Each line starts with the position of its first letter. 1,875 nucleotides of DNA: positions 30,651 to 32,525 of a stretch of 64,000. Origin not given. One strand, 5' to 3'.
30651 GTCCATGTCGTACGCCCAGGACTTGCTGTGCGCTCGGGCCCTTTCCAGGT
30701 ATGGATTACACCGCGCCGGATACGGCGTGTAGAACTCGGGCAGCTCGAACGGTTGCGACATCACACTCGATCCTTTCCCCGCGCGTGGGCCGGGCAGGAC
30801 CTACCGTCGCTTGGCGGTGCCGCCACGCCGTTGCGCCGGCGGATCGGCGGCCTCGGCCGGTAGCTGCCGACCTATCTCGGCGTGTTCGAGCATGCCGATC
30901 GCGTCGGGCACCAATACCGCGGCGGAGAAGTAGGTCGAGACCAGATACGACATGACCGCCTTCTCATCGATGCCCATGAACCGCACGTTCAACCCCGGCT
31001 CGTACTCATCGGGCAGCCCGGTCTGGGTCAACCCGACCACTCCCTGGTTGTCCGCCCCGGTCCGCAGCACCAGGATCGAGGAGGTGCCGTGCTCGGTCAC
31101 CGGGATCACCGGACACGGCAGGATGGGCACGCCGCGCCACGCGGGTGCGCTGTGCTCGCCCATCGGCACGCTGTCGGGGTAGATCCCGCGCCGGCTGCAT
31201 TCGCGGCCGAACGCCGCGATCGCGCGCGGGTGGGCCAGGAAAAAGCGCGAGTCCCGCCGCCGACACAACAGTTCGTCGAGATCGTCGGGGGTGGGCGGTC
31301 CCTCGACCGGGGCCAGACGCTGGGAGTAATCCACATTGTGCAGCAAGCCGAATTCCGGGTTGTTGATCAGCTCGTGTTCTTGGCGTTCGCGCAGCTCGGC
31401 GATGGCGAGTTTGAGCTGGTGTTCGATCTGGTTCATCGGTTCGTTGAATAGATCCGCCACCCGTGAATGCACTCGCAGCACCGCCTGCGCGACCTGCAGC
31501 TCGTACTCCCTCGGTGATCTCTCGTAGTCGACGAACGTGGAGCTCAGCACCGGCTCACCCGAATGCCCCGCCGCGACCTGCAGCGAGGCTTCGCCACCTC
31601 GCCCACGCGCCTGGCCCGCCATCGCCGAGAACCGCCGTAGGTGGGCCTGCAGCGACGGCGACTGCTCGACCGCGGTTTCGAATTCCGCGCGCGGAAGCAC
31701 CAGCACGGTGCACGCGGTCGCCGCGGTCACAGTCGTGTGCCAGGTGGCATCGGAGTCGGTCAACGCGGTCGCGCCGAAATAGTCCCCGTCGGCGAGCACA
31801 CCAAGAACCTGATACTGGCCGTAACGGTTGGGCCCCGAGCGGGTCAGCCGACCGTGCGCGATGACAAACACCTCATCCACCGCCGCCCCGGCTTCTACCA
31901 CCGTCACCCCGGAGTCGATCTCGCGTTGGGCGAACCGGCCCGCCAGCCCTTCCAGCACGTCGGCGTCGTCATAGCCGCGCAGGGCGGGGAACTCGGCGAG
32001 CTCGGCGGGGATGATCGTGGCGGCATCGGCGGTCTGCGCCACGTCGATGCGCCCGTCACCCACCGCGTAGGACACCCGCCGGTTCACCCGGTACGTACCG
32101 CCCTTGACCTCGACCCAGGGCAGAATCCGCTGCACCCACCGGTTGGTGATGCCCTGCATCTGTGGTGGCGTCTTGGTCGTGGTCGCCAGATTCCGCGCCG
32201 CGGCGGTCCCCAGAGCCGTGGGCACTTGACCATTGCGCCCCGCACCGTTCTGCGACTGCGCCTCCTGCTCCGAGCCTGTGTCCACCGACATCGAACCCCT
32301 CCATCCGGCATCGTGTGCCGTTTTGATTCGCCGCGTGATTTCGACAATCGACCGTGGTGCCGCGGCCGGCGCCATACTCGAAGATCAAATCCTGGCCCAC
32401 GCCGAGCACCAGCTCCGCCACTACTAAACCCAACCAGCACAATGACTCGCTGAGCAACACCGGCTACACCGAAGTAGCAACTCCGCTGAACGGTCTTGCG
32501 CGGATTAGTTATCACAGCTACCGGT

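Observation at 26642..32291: Candidate geosmin nanocompartment: Family 2B encapsulin + geosmin synthase + prenyl synthase + IDI in one operon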

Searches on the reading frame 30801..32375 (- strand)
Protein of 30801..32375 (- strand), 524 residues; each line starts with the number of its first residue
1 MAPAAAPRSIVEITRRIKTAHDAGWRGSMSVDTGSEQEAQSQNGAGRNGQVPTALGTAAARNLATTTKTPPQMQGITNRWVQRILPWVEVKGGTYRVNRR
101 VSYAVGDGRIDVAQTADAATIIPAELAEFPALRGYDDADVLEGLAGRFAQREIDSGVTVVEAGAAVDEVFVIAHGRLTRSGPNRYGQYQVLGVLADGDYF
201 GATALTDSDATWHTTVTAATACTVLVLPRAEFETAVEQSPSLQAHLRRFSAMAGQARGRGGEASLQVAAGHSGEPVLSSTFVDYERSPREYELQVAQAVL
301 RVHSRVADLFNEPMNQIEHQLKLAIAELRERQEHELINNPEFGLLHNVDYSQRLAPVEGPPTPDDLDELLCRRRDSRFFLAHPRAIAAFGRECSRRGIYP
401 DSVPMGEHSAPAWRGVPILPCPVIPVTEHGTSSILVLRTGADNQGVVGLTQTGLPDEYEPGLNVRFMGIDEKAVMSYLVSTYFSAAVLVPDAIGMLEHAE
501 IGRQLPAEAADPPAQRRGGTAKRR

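Call 7: search_protein_families(library=pfam, proteins=[window:30801-32375:-], max_evalue=0.01)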
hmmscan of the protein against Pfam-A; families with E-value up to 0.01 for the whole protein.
window:30801-32375:- (524 aa): 2 families
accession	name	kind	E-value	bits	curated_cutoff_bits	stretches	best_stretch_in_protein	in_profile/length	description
PF19307.5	SrpI-like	-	4.7e-128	426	22.8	1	255-503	6-254/254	Type 2A encapsulin shell protein SrpI-like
PF00027.35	cNMP_binding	-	1.7e-14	54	27.5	1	151-238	2-88/89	Cyclic nucleotide-binding domain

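Call 8: search_protein_families(library=ncbifam, proteins=[window:30801-32375:-], max_evalue=0.01)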
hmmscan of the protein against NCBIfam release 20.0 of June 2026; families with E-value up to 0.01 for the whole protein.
window:30801-32375:- (524 aa): 5 families
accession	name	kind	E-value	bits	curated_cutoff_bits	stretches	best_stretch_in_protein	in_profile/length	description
NF041163.2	encap_f2b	equivalog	1.9e-214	712.9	400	1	55-503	2-450/450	family 2B encapsulin nanocompartment shell protein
NF041162.2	encap_f2a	equivalog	2.8e-105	351.6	380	2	264-503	51-291/295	family 2A encapsulin nanocompartment shell protein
TIGR03896.1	cyc_nuc_ocin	subfamily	2.4e-05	23.8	161.05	1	150-248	10-111/317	bacteriocin-type transport-associated protein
NF008732.0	PRK11753.1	equivalog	7e-05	22.4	266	1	142-247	17-122/214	cAMP-activated global transcriptional regulator CRP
NF045989.1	TransRegFnrLRhodb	equivalog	0.00041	19.6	300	1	139-246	27-130/245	transcriptional regulator FnrL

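Call 17: find_encoding_contigs(protein=window:30801-32291:-, flank=10000, max_places=6)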
Protein window:30801-32291:- (496 aa): 2 contigs read that carry it; 2 places shown.
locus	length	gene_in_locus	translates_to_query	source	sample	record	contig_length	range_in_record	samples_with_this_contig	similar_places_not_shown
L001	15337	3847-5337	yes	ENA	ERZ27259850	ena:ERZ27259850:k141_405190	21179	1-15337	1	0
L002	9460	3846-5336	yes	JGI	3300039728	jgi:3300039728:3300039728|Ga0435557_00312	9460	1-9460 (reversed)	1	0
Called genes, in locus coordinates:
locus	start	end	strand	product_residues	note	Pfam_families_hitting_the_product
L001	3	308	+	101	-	?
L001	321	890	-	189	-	PF00300:His_Phos_1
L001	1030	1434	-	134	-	PF12840:HTH_20 (weak), PF01022:HTH_5 (weak), PF12802:MarR_2 (weak)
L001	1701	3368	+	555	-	-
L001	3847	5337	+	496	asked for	PF00027:cNMP_binding, PF19307:SrpI-like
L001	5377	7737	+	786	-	PF19086:Terpene_syn_C_2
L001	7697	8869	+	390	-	PF00348:polyprenyl_synt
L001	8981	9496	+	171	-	PF00293:NUDIX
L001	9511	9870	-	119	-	PF13622:4HBT_3 (faint), PF03061:4HBT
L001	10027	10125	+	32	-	-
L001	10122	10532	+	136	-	-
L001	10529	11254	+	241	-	PF00005:ABC_tran, PF13304:AAA_21 (weak)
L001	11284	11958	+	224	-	-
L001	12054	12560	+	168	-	PF00583:Acetyltransf_1, PF13508:Acetyltransf_7 (weak)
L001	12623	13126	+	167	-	PF13669:Glyoxalase_4 (faint), PF00903:Glyoxalase, PF18029:Glyoxalase_6 (weak)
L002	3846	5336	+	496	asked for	PF00027:cNMP_binding, PF19307:SrpI-like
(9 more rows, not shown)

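Call 18: find_homologous_proteins(query=window:30801-32291:-, max_evalue=1e-50)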
Query window:30801-32291:- (496 aa): 8000 proteins with E <= 1e-50 among 8000 candidates; the best 120 are listed.
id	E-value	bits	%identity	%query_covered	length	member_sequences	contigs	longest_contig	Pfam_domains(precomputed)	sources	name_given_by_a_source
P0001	2.8e-277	938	84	100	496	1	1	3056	PF19307.6,PF00027.36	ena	-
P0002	1.4e-244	831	77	96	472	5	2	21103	PF19307.6,PF00027.36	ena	-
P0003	1.4e-242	824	77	96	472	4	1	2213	PF19307.6,PF00027.36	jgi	jgi:Phage capsid-like protein/Cyclic nucleotide-binding domain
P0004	2.0e-241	820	76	96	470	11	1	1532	PF19307.6,PF00027.36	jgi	-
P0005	2.1e-241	820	75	95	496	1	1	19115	PF19307.6,PF00027.36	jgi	jgi:CRP-like cAMP-binding protein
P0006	2.7e-241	820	79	92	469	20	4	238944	PF19307.6,PF00027.36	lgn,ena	-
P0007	9.2e-241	818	75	96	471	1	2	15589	PF19307.6,PF00027.36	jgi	jgi:CRP-like cAMP-binding protein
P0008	1.1e-240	818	76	96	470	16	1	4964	PF19307.6,PF00027.36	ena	-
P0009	1.2e-240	818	77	96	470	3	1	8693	PF19307.6,PF00027.36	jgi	jgi:Phage capsid-like protein/Cyclic nucleotide-binding domain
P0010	1.2e-240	817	76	96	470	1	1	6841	PF19307.6,PF00027.36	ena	-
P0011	2.3e-240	817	76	94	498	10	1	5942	PF19307.6,PF00027.36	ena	-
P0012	2.4e-240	817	76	96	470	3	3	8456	PF19307.6,PF00027.36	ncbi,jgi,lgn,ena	jgi:hypothetical protein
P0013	1.6e-239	814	76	94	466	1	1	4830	PF19307.6,PF00027.36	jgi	jgi:hypothetical protein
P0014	1.8e-239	814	75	96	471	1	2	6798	PF19307.6,PF00027.36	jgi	jgi:Phage capsid-like protein/Cyclic nucleotide-binding domain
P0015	1.7e-238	810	76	96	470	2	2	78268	PF19307.6,PF00027.36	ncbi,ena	-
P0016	7.1e-238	808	74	96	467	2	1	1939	PF19307.6,PF00027.36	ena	-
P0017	1.5e-237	807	75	96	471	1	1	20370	PF19307.6,PF00027.36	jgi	jgi:hypothetical protein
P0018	1.6e-237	807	75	96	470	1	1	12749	PF19307.6,PF00027.36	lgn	-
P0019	8.5e-237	805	75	92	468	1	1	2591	PF19307.6,PF00027.36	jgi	jgi:CRP-like cAMP-binding protein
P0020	8.7e-237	805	74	96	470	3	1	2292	PF19307.6,PF00027.36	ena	-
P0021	9.9e-237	805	75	96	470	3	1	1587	PF19307.6,PF00027.36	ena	-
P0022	1.3e-236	804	75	96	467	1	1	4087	PF19307.6,PF00027.36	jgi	jgi:hypothetical protein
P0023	2.8e-236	803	74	96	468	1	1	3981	PF19307.6,PF00027.36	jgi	jgi:hypothetical protein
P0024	3.6e-236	803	74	96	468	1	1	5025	PF19307.6,PF00027.36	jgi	jgi:CRP-like cAMP-binding protein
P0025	1.5e-235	801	74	96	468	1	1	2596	PF19307.6,PF00027.36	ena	-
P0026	1.6e-235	801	73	96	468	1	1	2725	PF19307.6,PF00027.36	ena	-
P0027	1.7e-235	801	76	92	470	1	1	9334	PF19307.6,PF00027.36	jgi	jgi:hypothetical protein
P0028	2.2e-235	800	75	96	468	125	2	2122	PF19307.6,PF00027.36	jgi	jgi:CRP-like cAMP-binding protein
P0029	2.3e-235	800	74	96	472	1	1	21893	PF19307.6,PF00027.36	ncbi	-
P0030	5.3e-235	799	74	96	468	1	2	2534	PF19307.6,PF00027.36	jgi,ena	-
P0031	1.3e-234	798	75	96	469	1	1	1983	PF19307.6,PF00027.36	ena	-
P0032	4.2e-234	796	75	92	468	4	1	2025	PF19307.6,PF00027.36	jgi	jgi:Phage capsid-like protein/Cyclic nucleotide-binding domain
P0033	5.4e-234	796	73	96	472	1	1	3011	PF19307.6,PF00027.36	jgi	jgi:hypothetical protein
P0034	9.2e-234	795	74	96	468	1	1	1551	PF19307.6,PF00027.36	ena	-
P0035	1.2e-233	794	76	92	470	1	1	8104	PF19307.6,PF00027.36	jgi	jgi:CRP-like cAMP-binding protein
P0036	1.9e-233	794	73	96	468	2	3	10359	PF19307.6,PF00027.36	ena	-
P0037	2.2e-233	794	74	96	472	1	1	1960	PF19307.6,PF00027.36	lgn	-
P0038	3.0e-233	793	76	92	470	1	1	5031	PF19307.6,PF00027.36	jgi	jgi:Type 2A encapsulin shell protein SrpI-like/Cyclic nucleotide-binding domain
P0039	4.0e-233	793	73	96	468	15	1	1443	PF19307.6,PF00027.36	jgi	jgi:hypothetical protein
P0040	5.0e-233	792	74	96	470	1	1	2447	PF19307.6,PF00027.36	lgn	-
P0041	6.2e-233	792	74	96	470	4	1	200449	PF19307.6,PF00027.36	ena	-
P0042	1.3e-232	791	75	92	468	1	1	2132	PF19307.6,PF00027.36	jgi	jgi:CRP-like cAMP-binding protein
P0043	3.5e-232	790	73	96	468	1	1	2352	PF19307.6,PF00027.36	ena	-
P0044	3.9e-232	789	73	96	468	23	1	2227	PF19307.6,PF00027.36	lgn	-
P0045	4.0e-232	789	73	96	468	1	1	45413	PF19307.6,PF00027.36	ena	-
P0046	1.2e-231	788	75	92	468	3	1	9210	PF19307.6,PF00027.36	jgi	jgi:encapsulin shell SprI-like protein/cyclic nucleotide-binding protein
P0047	1.4e-231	788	73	96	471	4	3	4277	PF19307.6,PF00027.36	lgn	-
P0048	3.0e-231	787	73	96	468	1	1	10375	PF19307.6,PF00027.36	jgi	jgi:hypothetical protein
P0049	3.2e-231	786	71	96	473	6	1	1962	PF19307.6,PF00027.36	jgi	jgi:Phage capsid-like protein/Cyclic nucleotide-binding domain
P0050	1.1e-230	785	72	96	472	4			PF19307.6,PF00027.36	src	-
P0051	1.3e-230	784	73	96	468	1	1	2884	PF19307.6,PF00027.36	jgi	jgi:Phage capsid-like protein/Cyclic nucleotide-binding domain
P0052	1.9e-230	784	73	96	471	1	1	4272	PF19307.6,PF00027.36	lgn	-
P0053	2.7e-230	783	73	96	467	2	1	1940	PF19307.6,PF00027.36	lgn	-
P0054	1.4e-229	781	74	96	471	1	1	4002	PF19307.6,PF00027.36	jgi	jgi:CRP-like cAMP-binding protein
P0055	1.9e-229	781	73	96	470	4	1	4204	PF19307.6,PF00027.36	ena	-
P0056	2.2e-229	780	73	96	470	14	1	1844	PF19307.6,PF00027.36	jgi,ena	-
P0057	3.5e-228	776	72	96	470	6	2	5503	PF19307.6,PF00027.36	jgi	jgi:CRP-like cAMP-binding protein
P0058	7.5e-228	775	73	96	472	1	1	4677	PF19307.6,PF00027.36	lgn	-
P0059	9.1e-228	775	73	96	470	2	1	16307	PF19307.6,PF00027.36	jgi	jgi:CRP-like cAMP-binding protein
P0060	2.4e-227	774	73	96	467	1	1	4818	PF19307.6,PF00027.36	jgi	jgi:hypothetical protein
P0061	2.6e-227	774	72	96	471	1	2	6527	PF19307.6,PF00027.36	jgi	jgi:CRP-like cAMP-binding protein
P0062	2.6e-227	774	73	96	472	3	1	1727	PF19307.6,PF00027.36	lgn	-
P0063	4.6e-227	773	72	95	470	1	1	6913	PF19307.6,PF00027.36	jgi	jgi:hypothetical protein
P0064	5.2e-227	773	71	96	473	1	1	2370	PF19307.6,PF00027.36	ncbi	-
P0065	3.5e-226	770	71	96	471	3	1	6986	PF19307.6,PF00027.36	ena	-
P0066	4.4e-226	770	74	92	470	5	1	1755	PF19307.6,PF00027.36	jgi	jgi:CRP-like cAMP-binding protein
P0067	4.5e-226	769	73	92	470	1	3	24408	PF19307.6,PF00027.36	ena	-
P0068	4.0e-225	766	71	96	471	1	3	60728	PF19307.6,PF00027.36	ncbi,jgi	ncbi:MAG TPA: family 2B encapsulin nanocompartment shell protein [Trebonia sp.]|jgi:CRP-like cAMP-bi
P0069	2.7e-224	764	72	96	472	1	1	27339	PF19307.6,PF00027.36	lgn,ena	-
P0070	3.0e-224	763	72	96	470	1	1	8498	PF19307.6,PF00027.36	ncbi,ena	-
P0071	1.2e-222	758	77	87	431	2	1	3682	PF19307.6,PF00027.36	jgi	jgi:hypothetical protein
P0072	4.7e-220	750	70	96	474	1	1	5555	PF19307.6,PF00027.36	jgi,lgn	jgi:CRP-like cAMP-binding protein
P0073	7.4e-217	739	72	92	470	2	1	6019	PF19307.6,PF00027.36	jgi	jgi:CRP-like cAMP-binding protein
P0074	5.2e-216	736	71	96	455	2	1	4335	PF19307.6,PF00027.36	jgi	jgi:hypothetical protein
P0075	1.6e-215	735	70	96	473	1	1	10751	PF19307.6,PF00027.36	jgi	jgi:hypothetical protein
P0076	1.3e-212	725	73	87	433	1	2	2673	PF19307.6,PF00027.36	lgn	-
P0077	9.0e-201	686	64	96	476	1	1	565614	PF19307.6,PF00027.36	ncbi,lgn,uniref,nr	ncbi:cyclic nucleotide-binding domain-containing protein [Streptomyces sp. RB6PN25]|uniref:Cyclic nu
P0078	9.4e-199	679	66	96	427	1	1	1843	PF19307.6,PF00027.36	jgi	jgi:hypothetical protein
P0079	2.3e-198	678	66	93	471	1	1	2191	PF19307.6,PF00027.36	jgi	jgi:CRP-like cAMP-binding protein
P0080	2.6e-198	678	65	96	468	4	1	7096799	PF19307.6,PF00027.36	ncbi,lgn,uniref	ncbi:family 2B encapsulin nanocompartment shell protein [Streptomyces sp. NBC_01525]|uniref:family 2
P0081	5.9e-198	677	64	96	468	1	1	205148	PF19307.6,PF00027.36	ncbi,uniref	ncbi:family 2B encapsulin nanocompartment shell protein [Streptomyces sp. NPDC050161]|uniref:family 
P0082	8.8e-198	676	64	96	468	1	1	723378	PF19307.6,PF00027.36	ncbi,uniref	ncbi:family 2B encapsulin nanocompartment shell protein [Streptomyces sp. NPDC048644]|uniref:family 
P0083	2.3e-197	675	63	96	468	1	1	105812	PF19307.6,PF00027.36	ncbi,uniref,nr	ncbi:family 2B encapsulin nanocompartment shell protein [Streptomyces pinistramenti]|uniref:family 2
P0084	5.3e-196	670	65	92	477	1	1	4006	PF19307.6,PF00027.36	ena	-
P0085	8.4e-196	670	62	96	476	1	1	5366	PF19307.6,PF00027.36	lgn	-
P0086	2.6e-195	668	66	91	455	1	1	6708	PF19307.6,PF00027.36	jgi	jgi:CRP-like cAMP-binding protein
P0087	4.1e-195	667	97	62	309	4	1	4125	PF19307.6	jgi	jgi:hypothetical protein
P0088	6.6e-195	667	62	96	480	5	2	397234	PF19307.6,PF00027.36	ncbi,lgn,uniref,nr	ncbi:family 2B encapsulin nanocompartment shell protein [Streptantibioticus ferralitis]|uniref:Famil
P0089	2.6e-194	665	62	93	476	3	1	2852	PF19307.6,PF00027.36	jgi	jgi:CRP-like cAMP-binding protein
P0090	3.0e-194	665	63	96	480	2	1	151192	PF19307.6,PF00027.36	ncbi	-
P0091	3.5e-194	664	65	91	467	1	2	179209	PF19307.6,PF00027.36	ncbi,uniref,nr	ncbi:family 2B encapsulin nanocompartment shell protein [Streptomyces catenulae]|uniref:Family 2B en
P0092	6.0e-194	664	62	95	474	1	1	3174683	PF19307.6,PF00027.36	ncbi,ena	-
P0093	7.0e-194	663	62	96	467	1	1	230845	PF19307.6,PF00027.36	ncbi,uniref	ncbi:family 2B encapsulin nanocompartment shell protein [Streptomyces sp. NPDC014733]|uniref:family 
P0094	7.4e-194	663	63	96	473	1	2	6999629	PF19307.6,PF00027.36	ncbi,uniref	ncbi:family 2B encapsulin nanocompartment shell protein [Streptacidiphilus monticola]|uniref:Family 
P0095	1.9e-193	662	64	92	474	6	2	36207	PF19307.6,PF00027.36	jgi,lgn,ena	jgi:CRP-like cAMP-binding protein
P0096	2.3e-193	662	62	96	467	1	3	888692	PF19307.6,PF00027.36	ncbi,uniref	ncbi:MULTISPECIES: family 2B encapsulin nanocompartment shell protein [Streptomyces]|uniref:Family 2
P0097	2.4e-193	662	63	96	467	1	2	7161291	PF19307.6,PF00027.36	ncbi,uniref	ncbi:family 2B encapsulin nanocompartment shell protein [Streptomyces sp. BBFR2]|uniref:family 2B en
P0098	2.7e-193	661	63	95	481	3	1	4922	PF19307.6,PF00027.36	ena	-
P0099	2.8e-193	661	61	96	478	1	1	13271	PF19307.6,PF00027.36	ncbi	-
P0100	3.2e-193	661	63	96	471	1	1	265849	PF19307.6,PF00027.36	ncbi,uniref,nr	ncbi:family 2B encapsulin nanocompartment shell protein [Wenjunlia tyrosinilytica]|uniref:Crp/Fnr fa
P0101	4.2e-193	661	66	91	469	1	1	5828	PF19307.6,PF00027.36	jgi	jgi:CRP-like cAMP-binding protein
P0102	4.2e-193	661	63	95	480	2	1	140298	PF19307.6,PF00027.36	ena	-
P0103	4.2e-193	661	65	91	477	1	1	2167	PF19307.6,PF00027.36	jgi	jgi:CRP-like cAMP-binding protein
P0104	4.3e-193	661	65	91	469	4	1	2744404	PF19307.6,PF00027.36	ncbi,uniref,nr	ncbi:family 2B encapsulin nanocompartment shell protein [Microbispora sp. ATCC PTA-5024]|uniref:fami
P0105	8.0e-193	660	62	93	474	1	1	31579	PF19307.6,PF00027.36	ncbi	-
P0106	8.3e-193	660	61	95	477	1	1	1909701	PF19307.6,PF00027.36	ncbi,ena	-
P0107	1.4e-192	659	61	96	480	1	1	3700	PF19307.6,PF00027.36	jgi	jgi:CRP-like cAMP-binding protein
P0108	1.7e-192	659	63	95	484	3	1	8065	PF19307.6,PF00027.36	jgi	jgi:CRP-like cAMP-binding protein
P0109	1.8e-192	659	61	96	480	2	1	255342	PF19307.6,PF00027.36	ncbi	-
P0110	3.4e-192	658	61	95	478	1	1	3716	PF19307.6,PF00027.36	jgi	jgi:Phage capsid-like protein/Cyclic nucleotide-binding domain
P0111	3.6e-192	658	63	91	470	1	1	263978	PF19307.6,PF00027.36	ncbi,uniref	ncbi:family 2B encapsulin nanocompartment shell protein [Streptomyces sp. NPDC006512]|uniref:family 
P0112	4.0e-192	658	66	91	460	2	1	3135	PF19307.6,PF00027.36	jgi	jgi:CRP-like cAMP-binding protein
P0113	4.1e-192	657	62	96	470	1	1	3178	PF19307.6,PF00027.36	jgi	jgi:CRP-like cAMP-binding protein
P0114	4.2e-192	657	63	95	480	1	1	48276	PF19307.6,PF00027.36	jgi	jgi:CRP-like cAMP-binding protein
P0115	4.3e-192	657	63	95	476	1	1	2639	PF19307.6,PF00027.36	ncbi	-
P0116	7.4e-192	657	64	93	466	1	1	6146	PF19307.6,PF00027.36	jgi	jgi:CRP-like cAMP-binding protein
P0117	7.6e-192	657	63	92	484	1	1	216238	PF19307.6,PF00027.36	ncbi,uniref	ncbi:family 2B encapsulin nanocompartment shell protein [Rugosimonospora acidiphila]|uniref:Family 2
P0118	8.1e-192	657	60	96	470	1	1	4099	PF19307.6,PF00027.36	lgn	-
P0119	8.6e-192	656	63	96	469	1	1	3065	PF19307.6,PF00027.36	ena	-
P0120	1.2e-191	656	62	93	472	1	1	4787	PF19307.6,PF00027.36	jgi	jgi:hypothetical protein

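Call 19: find_related_loci(query=window:30801-32291:-, collection=genome_contigs, flank=10000)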
Query window:30801-32291:- (496 aa) in genome_contigs; peptide patterns used: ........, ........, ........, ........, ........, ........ (x = any residue, [..] = any of these).
599 stretches matched a pattern (row limit reached: there are more); 513 encode a relative of the query (tblastn E <= 1e-3); the best 80 are kept; 80 distinct loci.
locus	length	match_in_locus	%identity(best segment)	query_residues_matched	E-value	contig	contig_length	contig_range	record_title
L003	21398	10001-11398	78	10-475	0e+0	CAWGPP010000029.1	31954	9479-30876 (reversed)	MAG: uncultured Actinomycetes bacterium isolate MFD05502.bin.3.12 genome assembly, contig: contig_6222, whole genome sho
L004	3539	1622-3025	75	1-475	0e+0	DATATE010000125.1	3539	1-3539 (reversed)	MAG TPA_asm: Pseudonocardiaceae bacterium isolate SMAG_U5538 k141_2075871, whole genome shotgun sequence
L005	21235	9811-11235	75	3-476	0e+0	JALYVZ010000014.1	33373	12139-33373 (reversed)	MAG: Actinomycetota bacterium isolate LAG bin56 SD1464_NODE_117_length_33373_cov_2.622481, whole genome shotgun sequence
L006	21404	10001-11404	74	1-475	0e+0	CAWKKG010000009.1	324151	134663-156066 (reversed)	MAG: uncultured Actinomycetota bacterium isolate MFD00731.bin.2.63 genome assembly, contig: contig_2586, whole genome sh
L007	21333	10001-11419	72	1-480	0e+0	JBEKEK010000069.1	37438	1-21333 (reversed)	MAG: Trebonia sp. isolate SPRUCE 204 SPRUCE_204_69, whole genome shotgun sequence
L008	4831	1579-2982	72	1-475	0e+0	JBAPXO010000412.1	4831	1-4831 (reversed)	MAG: Solirubrobacteraceae bacterium isolate MFD00132_ilm_asm_bin12 k127_285041, whole genome shotgun sequence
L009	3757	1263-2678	73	1-475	0e+0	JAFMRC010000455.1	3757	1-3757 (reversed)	MAG: Nocardiopsaceae bacterium isolate Bacteria.bin_24 NODE_20311_length_3757_cov_6.861936, whole genome shotgun sequenc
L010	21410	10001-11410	74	1-477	0e+0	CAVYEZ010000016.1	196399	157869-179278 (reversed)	MAG: uncultured Actinomycetota bacterium isolate MFD09603.bin.2.164 genome assembly, contig: contig_54959, whole genome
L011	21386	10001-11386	61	25-482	0e+0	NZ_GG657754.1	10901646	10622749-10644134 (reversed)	Streptomyces himastatinicus ATCC 53653 supercont1.1, whole genome shotgun sequence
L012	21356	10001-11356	62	25-476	0e+0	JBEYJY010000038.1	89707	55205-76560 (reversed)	Streptomyces sp. NPDC020096 NPDC020096_91_C3.ctg-0038, whole genome shotgun sequence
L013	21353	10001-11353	63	26-476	0e+0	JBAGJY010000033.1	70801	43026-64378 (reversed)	Streptomyces sp. PLK1-5 33, whole genome shotgun sequence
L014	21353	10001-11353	63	25-475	0e+0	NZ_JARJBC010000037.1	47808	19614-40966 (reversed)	Streptomyces silvisoli strain RB6PN23 NODE_37_length_47808_cov_71.477003, whole genome shotgun sequence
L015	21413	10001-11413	61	5-475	0e+0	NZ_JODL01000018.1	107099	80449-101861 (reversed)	Streptomyces megasporus strain NRRL B-16372 contig18.1, whole genome shotgun sequence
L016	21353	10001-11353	62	25-475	0e+0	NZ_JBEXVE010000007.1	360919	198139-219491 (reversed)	Streptomyces sp. NPDC005962 NPDC005962_11_A2.ctg-0007, whole genome shotgun sequence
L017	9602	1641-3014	62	20-475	0e+0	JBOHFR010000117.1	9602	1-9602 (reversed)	MAG: Pseudonocardiaceae bacterium isolate SE1498_metabat2.bin.2 NODE_138_length_9602_cov_23.061847, whole genome shotgun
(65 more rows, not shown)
